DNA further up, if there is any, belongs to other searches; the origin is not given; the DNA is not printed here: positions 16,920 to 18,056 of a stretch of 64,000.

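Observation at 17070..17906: Phage-encoded Thg1-like protein (3'-5' nucleotide polymerase)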

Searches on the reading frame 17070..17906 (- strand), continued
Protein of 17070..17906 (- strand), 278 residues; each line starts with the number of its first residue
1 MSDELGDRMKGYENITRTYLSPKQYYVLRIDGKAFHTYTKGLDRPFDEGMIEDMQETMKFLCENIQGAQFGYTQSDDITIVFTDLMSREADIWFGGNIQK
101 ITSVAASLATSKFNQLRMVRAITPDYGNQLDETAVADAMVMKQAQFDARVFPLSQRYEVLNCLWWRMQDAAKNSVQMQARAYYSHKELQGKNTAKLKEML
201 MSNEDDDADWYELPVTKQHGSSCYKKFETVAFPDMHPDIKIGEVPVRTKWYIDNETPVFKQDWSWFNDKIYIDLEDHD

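Call 24: find_homologous_proteins(query=window:17070-17906:-, max_evalue=1e-10)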
Query window:17070-17906:- (278 aa): 7991 proteins with E <= 1e-10 among 8000 candidates; the best 120 are listed.
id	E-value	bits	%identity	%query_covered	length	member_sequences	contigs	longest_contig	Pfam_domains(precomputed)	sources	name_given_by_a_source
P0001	3.0e-189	645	100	100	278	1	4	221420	PF04446.18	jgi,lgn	jgi:tRNA(His) 5'-end guanylyltransferase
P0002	7.7e-98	346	60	96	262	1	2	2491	PF04446.18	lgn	-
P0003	3.6e-96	340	59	97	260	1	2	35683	PF04446.18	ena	-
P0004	2.6e-93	331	58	96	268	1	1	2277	PF04446.18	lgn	-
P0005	1.6e-91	325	57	97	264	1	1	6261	PF04446.18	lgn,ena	-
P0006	2.7e-88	314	55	96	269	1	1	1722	PF04446.18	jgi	jgi:tRNA(His) 5'-end guanylyltransferase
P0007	1.4e-86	309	55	96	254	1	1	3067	PF04446.18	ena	-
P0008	1.3e-84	302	54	97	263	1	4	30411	PF04446.18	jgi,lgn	jgi:tRNA(His) 5'-end guanylyltransferase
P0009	4.3e-84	300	55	96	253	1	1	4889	PF04446.18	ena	-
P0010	4.3e-81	291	50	96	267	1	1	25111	PF04446.18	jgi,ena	-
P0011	9.3e-71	257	48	96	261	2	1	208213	PF14413.12,PF04446.18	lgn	-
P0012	7.2e-70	254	46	97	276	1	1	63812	PF04446.18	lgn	-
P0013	4.1e-69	251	47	93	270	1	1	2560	PF04446.18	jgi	-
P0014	5.1e-69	251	48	93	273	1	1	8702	PF04446.18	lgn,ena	-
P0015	1.1e-68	250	47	94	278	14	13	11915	PF04446.18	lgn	-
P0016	1.4e-68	250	45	97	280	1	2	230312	PF04446.18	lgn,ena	-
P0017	1.5e-68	249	45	97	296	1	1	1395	PF14413.12,PF04446.18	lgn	-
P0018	1.8e-68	249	46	97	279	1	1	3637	PF04446.18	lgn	-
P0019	3.8e-68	248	47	98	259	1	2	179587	PF14413.12,PF04446.18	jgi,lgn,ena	-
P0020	4.1e-68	248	45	97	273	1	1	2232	PF04446.18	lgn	-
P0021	5.1e-68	248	46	97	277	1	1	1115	PF04446.18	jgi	jgi:tRNA(His) 5'-end guanylyltransferase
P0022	6.0e-68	248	48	93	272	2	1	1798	PF04446.18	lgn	-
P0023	8.7e-68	247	43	97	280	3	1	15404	PF04446.18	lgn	-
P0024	1.1e-67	247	48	93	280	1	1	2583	PF04446.18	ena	-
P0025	1.2e-67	247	47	96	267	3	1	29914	PF04446.18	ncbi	-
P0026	1.4e-67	246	45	97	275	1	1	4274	PF04446.18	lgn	-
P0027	1.8e-67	246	44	97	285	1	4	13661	PF04446.18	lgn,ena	-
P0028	1.8e-67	246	45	97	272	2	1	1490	PF04446.18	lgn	-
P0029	1.9e-67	246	45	97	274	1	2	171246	PF04446.18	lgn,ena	-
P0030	2.8e-67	245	51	85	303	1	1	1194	PF04446.18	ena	-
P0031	3.8e-67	245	45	97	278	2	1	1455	PF04446.18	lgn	-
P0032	5.2e-67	244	44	94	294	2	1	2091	PF04446.18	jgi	jgi:tRNA(His) 5'-end guanylyltransferase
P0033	6.3e-67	244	47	96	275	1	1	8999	PF04446.18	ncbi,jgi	jgi:tRNA(His) guanylyltransferase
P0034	8.9e-67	244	45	97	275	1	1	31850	PF04446.18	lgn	-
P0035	1.5e-66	243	47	97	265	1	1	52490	PF04446.18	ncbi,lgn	-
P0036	1.7e-66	243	49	90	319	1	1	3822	PF04446.18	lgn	-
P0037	2.1e-66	242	51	88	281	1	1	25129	PF04446.18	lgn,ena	-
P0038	2.1e-66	242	45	98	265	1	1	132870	PF04446.18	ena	-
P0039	2.1e-66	242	45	97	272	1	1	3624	PF04446.18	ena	-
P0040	2.6e-66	242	45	97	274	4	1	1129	PF04446.18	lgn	-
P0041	3.4e-66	242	46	94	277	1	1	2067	PF04446.18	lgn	-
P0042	3.6e-66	242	49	94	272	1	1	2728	PF04446.18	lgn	-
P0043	4.5e-66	241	46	97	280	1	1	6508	PF04446.18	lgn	-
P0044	5.8e-66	241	47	94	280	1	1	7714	PF14413.12,PF04446.18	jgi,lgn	jgi:tRNA(His) 5'-end guanylyltransferase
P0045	6.1e-66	241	44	98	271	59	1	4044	PF04446.18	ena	-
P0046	7.1e-66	241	49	91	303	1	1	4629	PF04446.18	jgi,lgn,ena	-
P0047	7.6e-66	241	43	97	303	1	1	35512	PF04446.18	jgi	-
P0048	7.9e-66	241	42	97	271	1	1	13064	PF14413.12,PF04446.18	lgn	-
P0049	1.1e-65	240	48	93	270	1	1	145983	PF04446.18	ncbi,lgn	-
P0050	1.1e-65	240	46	97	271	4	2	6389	PF04446.18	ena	-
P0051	1.1e-65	240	45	95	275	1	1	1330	PF14413.12,PF04446.18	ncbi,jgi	jgi:tRNA(His) guanylyltransferase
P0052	1.1e-65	240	46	98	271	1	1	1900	PF04446.18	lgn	-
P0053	1.4e-65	240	45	97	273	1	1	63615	PF04446.18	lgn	-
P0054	1.5e-65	240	43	97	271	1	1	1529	PF14413.12,PF04446.18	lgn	-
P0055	1.5e-65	240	47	97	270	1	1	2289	PF04446.18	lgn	-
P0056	1.6e-65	240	43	94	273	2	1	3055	PF04446.18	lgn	-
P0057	1.7e-65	240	46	94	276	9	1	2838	PF04446.18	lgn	-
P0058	2.0e-65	239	44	95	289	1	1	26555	PF04446.18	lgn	-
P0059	2.3e-65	239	46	96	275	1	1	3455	PF14413.12,PF04446.18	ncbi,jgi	jgi:tRNA(His) guanylyltransferase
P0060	2.4e-65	239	45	98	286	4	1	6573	PF04446.18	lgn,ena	-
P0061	2.9e-65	239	44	97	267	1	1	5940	PF04446.18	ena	-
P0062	3.1e-65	239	46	94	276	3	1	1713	PF04446.18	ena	-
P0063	3.3e-65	239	45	97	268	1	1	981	PF04446.18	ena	-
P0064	3.6e-65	238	47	94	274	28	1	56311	PF04446.18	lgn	-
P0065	3.7e-65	238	45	97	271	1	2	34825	PF04446.18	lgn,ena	-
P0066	4.0e-65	238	46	94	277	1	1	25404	PF04446.18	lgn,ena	-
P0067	4.2e-65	238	43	97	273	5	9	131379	PF04446.18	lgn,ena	-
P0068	4.4e-65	238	48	94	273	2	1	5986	PF04446.18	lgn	-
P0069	4.5e-65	238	47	94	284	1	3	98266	PF04446.18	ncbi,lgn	-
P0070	4.7e-65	238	46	97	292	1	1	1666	PF04446.18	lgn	-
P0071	5.1e-65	238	44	95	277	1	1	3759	PF04446.18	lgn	-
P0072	5.5e-65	238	45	94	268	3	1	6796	PF04446.18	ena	-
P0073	5.6e-65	238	46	94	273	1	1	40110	PF04446.18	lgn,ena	-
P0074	5.6e-65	238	45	94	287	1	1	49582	PF04446.18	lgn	-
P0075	6.5e-65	238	42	97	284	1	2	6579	PF04446.18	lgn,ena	-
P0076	6.5e-65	238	45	94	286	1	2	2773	PF04446.18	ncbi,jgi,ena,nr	ncbi:MAG TPA: tRNA(His) guanylyltransferase Thg1 family protein [Bacteroidales bacterium]|nr:tRNA(Hi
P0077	6.8e-65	238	52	80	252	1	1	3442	PF04446.18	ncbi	-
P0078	7.1e-65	237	45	97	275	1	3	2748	PF04446.18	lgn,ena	-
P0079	7.3e-65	237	45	97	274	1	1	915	PF04446.18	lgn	-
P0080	7.8e-65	237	48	93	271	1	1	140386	PF04446.18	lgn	-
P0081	8.0e-65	237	46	96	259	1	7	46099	PF04446.18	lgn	-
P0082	8.6e-65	237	47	96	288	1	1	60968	PF04446.18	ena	-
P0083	8.7e-65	237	46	94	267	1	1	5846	PF14413.12,PF04446.18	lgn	-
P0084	9.6e-65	237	46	96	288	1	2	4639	PF04446.18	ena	-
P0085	9.6e-65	237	45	97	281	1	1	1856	PF04446.18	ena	-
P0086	9.7e-65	237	44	97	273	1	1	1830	PF04446.18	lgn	-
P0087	1.0e-64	237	43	97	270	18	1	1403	PF04446.18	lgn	-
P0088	1.0e-64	237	45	98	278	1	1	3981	PF14413.12,PF04446.18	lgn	-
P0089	1.0e-64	237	48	93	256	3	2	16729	PF04446.18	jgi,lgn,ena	-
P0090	1.1e-64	237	47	96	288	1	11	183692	PF04446.18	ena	-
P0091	1.1e-64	237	44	96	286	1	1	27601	PF04446.18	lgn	-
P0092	1.2e-64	237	47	93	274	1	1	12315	PF04446.18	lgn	-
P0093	1.2e-64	237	52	82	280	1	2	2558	PF04446.18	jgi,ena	jgi:tRNA(His) 5'-end guanylyltransferase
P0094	1.2e-64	237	44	97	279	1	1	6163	PF04446.18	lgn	-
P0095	1.3e-64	237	45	97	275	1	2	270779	PF14413.12,PF04446.18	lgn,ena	-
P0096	1.4e-64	237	47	94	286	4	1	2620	PF04446.18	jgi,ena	jgi:tRNA(His) 5'-end guanylyltransferase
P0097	1.4e-64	236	43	97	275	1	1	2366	PF04446.18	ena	-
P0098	1.4e-64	236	44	98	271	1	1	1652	PF04446.18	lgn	-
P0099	1.5e-64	236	43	97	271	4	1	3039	PF14413.12,PF04446.18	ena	-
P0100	1.5e-64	236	45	96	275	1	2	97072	PF04446.18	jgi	jgi:tRNA(His) guanylyltransferase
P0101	1.5e-64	236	43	96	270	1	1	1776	PF14413.12,PF04446.18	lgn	-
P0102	1.6e-64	236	47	96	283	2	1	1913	PF04446.18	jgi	jgi:tRNA(His) 5'-end guanylyltransferase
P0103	1.6e-64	236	44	97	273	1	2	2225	PF04446.18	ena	-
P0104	1.8e-64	236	46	94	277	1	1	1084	PF14413.12,PF04446.18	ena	-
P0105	1.8e-64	236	43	95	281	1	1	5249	PF04446.18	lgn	-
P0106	1.8e-64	236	45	95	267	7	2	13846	PF04446.18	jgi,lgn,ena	jgi:tRNA(His) 5'-end guanylyltransferase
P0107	1.9e-64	236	46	96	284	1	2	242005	PF04446.18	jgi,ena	jgi:tRNA(His) 5'-end guanylyltransferase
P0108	2.0e-64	236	46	96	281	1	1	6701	PF04446.18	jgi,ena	jgi:tRNA(His) 5'-end guanylyltransferase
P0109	2.0e-64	236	43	96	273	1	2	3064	PF04446.18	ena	-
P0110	2.1e-64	236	45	95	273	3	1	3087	PF04446.18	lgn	-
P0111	2.2e-64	236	43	97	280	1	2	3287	PF04446.18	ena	-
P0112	2.3e-64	236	47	96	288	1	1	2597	PF04446.18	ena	-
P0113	2.4e-64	236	44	98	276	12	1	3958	PF14413.12,PF04446.18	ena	-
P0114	2.5e-64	236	46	94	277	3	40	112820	PF14413.12,PF04446.18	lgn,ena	-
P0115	2.5e-64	236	47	94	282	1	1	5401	PF04446.18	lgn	-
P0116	2.5e-64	236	45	96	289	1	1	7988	PF04446.18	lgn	-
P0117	2.6e-64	236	44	95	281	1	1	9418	PF04446.18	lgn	-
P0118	2.8e-64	236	47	98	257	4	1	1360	PF04446.18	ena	-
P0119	2.8e-64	235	44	97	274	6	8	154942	PF04446.18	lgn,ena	-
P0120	3.0e-64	235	44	97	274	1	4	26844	PF04446.18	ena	-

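Call 27: find_encoding_contigs(protein=P0001, flank=10000, max_places=4)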
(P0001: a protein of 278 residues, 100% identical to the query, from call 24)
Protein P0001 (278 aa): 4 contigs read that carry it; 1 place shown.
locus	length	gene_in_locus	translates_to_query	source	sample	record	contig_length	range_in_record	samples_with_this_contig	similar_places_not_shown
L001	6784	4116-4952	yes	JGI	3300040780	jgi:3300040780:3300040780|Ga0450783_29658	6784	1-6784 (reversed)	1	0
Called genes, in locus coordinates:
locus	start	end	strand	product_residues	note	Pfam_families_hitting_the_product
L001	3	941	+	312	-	?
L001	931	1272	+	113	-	-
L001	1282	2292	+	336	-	PF21189:PHA02142, PF09414:RNA_ligase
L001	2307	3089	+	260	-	-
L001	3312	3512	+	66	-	-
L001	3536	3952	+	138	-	PF13671:AAA_33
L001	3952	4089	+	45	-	-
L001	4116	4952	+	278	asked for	PF04446:Thg1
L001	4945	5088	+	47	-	-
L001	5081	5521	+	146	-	PF01490:Aa_trans (weak), PF11750:DUF3307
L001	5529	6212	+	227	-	-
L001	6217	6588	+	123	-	-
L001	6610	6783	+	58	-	?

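Call 28: find_encoding_contigs(protein=P0003, flank=8000, max_places=2)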
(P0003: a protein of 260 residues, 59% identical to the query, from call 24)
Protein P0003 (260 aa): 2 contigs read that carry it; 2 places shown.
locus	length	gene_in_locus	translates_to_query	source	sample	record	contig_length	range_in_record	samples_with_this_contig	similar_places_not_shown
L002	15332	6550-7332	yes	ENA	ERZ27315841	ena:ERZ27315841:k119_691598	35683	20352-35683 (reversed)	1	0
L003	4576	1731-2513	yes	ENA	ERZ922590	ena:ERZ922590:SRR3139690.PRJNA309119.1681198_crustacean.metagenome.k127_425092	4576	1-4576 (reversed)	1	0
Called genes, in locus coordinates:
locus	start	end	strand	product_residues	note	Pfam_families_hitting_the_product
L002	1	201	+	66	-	?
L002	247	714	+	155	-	-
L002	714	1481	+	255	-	PF20194:DUF6557 (weak)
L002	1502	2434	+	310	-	PF03851:UvdE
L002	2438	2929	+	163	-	-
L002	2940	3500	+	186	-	PF01966:HD (weak)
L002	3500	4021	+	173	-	PF00383:dCMP_cyt_deam_1, PF14437:MafB19-deam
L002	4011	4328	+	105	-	PF14216:DUF4326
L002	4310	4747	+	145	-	-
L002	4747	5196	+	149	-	PF06945:DUF1289, PF02482:Ribosomal_S30AE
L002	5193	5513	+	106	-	-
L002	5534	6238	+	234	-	PF00149:Metallophos, PF12850:Metallophos_2 (weak)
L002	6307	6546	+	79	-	-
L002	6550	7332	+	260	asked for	PF04446:Thg1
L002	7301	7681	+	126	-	PF09643:YopX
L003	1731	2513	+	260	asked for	PF04446:Thg1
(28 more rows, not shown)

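Call 29: find_encoding_contigs(protein=P0008, flank=8000, max_places=2)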
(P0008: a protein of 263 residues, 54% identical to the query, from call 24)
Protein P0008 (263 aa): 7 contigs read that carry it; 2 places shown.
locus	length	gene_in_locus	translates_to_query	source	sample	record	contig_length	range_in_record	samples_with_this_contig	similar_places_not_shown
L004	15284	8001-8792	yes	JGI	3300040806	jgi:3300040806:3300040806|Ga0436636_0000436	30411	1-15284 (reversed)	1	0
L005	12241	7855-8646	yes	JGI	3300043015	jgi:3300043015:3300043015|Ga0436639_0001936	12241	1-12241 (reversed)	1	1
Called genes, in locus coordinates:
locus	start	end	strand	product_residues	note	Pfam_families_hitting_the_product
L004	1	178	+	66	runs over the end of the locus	-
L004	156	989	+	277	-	PF00149:Metallophos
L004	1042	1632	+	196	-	-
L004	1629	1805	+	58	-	-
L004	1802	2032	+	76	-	-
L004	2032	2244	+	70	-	-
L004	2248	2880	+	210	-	-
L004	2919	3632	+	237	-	PF01743:PolyA_pol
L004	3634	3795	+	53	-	-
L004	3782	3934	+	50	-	-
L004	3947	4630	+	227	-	-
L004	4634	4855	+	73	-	-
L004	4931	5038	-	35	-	-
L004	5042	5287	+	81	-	-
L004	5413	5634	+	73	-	-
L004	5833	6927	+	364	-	PF09511:RNA_lig_T4_1 (faint)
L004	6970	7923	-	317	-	PF14527:LAGLIDADG_WhiA (faint), PF14528:LAGLIDADG_3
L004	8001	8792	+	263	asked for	PF04446:Thg1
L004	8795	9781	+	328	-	PF21189:PHA02142, PF09414:RNA_ligase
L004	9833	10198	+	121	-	-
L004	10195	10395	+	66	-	-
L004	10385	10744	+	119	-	PF09643:YopX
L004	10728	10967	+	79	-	-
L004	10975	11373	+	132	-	-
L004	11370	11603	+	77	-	-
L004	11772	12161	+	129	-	-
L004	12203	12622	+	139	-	PF09424:YqeY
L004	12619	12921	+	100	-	-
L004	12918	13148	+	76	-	-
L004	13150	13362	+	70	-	-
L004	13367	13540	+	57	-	-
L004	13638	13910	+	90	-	-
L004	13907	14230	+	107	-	-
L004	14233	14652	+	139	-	-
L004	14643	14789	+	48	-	-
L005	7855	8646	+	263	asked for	PF04446:Thg1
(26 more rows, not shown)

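Call 30: find_encoding_contigs(protein=P0011, flank=8000, max_places=2)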
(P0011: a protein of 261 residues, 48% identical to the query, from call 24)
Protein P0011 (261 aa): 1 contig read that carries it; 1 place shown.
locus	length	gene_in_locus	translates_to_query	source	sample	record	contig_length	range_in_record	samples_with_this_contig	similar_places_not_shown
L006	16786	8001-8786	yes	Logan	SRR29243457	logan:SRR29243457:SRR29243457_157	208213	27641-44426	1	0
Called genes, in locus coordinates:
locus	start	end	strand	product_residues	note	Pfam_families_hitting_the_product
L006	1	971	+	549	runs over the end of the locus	PF00069:Pkinase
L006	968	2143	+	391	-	PF17767:NAPRTase_N, PF04095:NAPRTase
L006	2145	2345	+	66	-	-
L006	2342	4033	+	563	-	PF00795:CN_hydrolase, PF02540:NAD_synthase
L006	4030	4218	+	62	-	-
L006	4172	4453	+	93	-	-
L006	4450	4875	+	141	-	PF00293:NUDIX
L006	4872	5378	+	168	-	PF08719:NADAR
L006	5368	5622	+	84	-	-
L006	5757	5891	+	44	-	-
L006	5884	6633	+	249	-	-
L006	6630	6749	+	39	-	-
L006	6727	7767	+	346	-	-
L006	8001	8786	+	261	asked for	PF04446:Thg1, PF14413:Thg1C (faint)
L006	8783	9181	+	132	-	-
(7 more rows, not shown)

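Call 31: find_encoding_contigs(protein=P0016, flank=8000, max_places=2)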
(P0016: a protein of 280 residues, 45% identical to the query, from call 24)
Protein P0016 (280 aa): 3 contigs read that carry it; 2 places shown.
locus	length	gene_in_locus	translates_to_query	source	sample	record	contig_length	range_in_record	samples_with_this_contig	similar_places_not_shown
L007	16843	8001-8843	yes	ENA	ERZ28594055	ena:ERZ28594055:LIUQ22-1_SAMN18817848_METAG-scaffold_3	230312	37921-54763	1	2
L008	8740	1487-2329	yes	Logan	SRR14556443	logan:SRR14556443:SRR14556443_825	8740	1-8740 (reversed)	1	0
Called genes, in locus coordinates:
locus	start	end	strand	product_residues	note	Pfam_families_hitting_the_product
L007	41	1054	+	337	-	-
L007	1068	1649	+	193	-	-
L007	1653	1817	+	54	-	-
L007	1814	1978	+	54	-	-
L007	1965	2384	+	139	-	PF00383:dCMP_cyt_deam_1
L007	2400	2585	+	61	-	-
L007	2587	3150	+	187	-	-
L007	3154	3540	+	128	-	-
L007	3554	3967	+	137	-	-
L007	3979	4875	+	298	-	PF04055:Radical_SAM (weak)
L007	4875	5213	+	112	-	-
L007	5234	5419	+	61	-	-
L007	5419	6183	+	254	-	PF20600:ExoX-like_C (weak)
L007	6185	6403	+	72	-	-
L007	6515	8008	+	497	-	PF21189:PHA02142 (faint)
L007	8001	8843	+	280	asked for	PF04446:Thg1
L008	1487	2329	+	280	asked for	PF04446:Thg1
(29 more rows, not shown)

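Call 45: search_protein_families(library=ncbifam, proteins=[window:17070-17906:-], max_evalue=0.001)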
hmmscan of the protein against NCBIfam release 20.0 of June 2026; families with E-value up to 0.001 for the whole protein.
window:17070-17906:- (278 aa): 0 families

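Call 49: find_related_loci(query=A1, collection=viral_contigs, flank=10000)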
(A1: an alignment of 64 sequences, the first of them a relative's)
Query A1 (278 aa) in viral_contigs; peptide patterns used: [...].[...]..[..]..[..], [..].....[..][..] (x = any residue, [..] = any of these).
600 stretches matched a pattern (row limit reached: there are more); 534 encode a relative of the query (tblastn E <= 1e-3); the best 80 are kept; 80 distinct loci.
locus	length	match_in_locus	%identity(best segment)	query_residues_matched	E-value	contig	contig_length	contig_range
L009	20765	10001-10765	48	1-270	2e-75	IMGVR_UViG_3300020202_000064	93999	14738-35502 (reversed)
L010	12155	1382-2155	45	1-272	5e-71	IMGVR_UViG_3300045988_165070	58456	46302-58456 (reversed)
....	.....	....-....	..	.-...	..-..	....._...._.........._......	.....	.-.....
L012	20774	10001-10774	45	1-272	5e-71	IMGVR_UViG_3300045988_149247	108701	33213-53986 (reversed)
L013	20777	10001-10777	45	3-265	2e-70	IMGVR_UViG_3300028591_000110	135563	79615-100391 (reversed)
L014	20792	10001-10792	46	3-262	7e-70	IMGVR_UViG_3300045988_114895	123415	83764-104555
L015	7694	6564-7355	46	3-262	7e-70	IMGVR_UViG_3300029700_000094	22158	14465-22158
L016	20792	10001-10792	46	3-262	7e-70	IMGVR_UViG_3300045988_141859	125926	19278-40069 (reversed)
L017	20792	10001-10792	46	3-262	7e-70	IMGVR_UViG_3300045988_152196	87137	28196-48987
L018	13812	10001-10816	44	1-268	2e-69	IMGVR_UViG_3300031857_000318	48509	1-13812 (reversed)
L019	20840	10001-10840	42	2-273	4e-69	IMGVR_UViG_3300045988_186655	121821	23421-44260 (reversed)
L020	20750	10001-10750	43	1-260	2e-68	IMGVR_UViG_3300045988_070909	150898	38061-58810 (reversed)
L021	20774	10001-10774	42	1-273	4e-68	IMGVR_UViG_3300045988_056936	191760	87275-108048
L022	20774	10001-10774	42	1-273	4e-68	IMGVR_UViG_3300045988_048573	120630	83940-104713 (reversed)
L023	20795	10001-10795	42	1-275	3e-68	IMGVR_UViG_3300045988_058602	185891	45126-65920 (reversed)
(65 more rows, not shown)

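Call 57: predict_structure(alignment_id=A1)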
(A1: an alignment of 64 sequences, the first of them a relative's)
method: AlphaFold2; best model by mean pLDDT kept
length: 278 residues; sequences in the alignment: 64
mean_pLDDT: 90.1   pTM: 0.88
mean pLDDT of the five models: 90.1, 89.2, 89.2, 89.0, 87.5
residues with pLDDT >= 90: 196; 70-90: 58; 50-70: 20; < 50: 4
segments of 3 or more residues with pLDDT < 50: 276-278
pLDDT, mean of each block of 10 residues (from residue 1): 84 90 96 86 91 97 98 94 93 97 98 94 67 83 94 95 95 95 96 97 90 96 92 67 80 96 94 63
secondary structure, 60 per line:
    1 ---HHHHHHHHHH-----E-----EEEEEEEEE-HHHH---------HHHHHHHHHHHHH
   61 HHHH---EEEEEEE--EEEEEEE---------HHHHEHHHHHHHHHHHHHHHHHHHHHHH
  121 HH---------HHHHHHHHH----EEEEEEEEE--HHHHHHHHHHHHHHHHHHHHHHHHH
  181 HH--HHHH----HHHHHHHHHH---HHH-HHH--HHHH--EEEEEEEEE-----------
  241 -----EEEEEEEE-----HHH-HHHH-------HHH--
elements in order: H4-13 E25-33 H35-38 H48-64 E68-74 E77-83 H93-96 H98-122 H132-140 E145-153 H156-182 H185-188 H193-202 H215-218 E221-229 E246-253 H263-266
